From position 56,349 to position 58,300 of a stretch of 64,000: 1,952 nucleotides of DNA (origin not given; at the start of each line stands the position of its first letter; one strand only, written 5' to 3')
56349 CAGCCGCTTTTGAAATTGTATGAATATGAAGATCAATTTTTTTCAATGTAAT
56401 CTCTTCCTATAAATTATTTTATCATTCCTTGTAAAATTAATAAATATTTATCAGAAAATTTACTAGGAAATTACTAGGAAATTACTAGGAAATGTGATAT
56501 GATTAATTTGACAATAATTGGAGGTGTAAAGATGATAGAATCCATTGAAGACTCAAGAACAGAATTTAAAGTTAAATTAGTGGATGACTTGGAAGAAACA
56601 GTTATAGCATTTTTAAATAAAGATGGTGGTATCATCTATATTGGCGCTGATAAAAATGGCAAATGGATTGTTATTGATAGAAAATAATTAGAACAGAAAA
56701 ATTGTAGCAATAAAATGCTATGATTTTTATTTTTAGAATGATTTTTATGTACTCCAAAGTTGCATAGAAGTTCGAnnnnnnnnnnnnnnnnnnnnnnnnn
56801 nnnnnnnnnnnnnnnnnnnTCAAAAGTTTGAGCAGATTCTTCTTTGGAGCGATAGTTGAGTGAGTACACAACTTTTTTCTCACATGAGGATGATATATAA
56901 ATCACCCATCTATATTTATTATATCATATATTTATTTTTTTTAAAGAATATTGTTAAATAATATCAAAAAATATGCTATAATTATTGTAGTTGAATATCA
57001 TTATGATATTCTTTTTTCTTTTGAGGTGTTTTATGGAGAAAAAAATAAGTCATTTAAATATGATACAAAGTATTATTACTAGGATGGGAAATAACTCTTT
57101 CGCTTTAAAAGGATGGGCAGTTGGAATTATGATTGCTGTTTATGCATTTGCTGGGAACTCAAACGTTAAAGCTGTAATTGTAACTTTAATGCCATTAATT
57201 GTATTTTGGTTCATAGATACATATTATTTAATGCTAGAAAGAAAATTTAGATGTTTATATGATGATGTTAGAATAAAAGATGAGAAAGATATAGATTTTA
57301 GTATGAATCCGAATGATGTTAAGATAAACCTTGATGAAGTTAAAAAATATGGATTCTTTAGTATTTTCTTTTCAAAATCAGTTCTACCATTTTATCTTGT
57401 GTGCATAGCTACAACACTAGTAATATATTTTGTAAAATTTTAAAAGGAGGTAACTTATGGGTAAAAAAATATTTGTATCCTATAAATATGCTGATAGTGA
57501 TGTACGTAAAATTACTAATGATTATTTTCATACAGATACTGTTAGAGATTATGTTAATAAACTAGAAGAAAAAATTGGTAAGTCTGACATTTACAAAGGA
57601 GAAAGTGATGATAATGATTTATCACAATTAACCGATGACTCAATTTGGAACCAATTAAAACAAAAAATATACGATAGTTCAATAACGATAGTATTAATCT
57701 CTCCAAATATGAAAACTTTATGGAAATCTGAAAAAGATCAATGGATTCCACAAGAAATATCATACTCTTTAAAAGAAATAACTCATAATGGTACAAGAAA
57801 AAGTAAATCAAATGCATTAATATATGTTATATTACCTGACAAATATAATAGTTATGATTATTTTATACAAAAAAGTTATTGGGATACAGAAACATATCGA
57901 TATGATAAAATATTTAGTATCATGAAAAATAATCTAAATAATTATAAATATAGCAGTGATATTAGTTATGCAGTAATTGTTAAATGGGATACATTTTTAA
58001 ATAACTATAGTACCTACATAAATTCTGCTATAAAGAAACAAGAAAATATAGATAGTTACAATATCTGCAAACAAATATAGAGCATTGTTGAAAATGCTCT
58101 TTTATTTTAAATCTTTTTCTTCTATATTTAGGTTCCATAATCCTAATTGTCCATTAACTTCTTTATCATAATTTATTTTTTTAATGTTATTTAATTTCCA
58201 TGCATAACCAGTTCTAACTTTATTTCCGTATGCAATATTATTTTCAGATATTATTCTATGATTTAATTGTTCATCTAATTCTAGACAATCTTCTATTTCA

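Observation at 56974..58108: Orphan ThsB-like TIR protein in an operon with a 136-aa three-TM protein: candidate minimal TIR-to-membrane anti-phage module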

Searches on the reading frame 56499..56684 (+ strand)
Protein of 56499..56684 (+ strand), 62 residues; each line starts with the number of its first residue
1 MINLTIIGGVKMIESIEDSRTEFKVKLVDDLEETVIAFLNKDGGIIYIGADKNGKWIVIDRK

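Call 13: search_protein_families(library=pfam, proteins=[window:56499-56684:+], max_evalue=0.001)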
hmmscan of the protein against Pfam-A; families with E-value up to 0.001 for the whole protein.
window:56499-56684:+ (62 aa): 1 family
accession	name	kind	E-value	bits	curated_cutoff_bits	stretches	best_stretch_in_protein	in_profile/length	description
PF04326.19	SLFN_AlbA_2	-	6.8e-08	33.5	25.3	1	17-59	1-48/118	Schlafen, AlbA_2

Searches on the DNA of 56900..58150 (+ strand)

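Call 14: search_dna_similar(query=window:56900-58150:+, collection=phages, mode=distant)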
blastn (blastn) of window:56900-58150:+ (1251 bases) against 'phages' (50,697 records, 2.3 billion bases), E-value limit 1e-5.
No match.
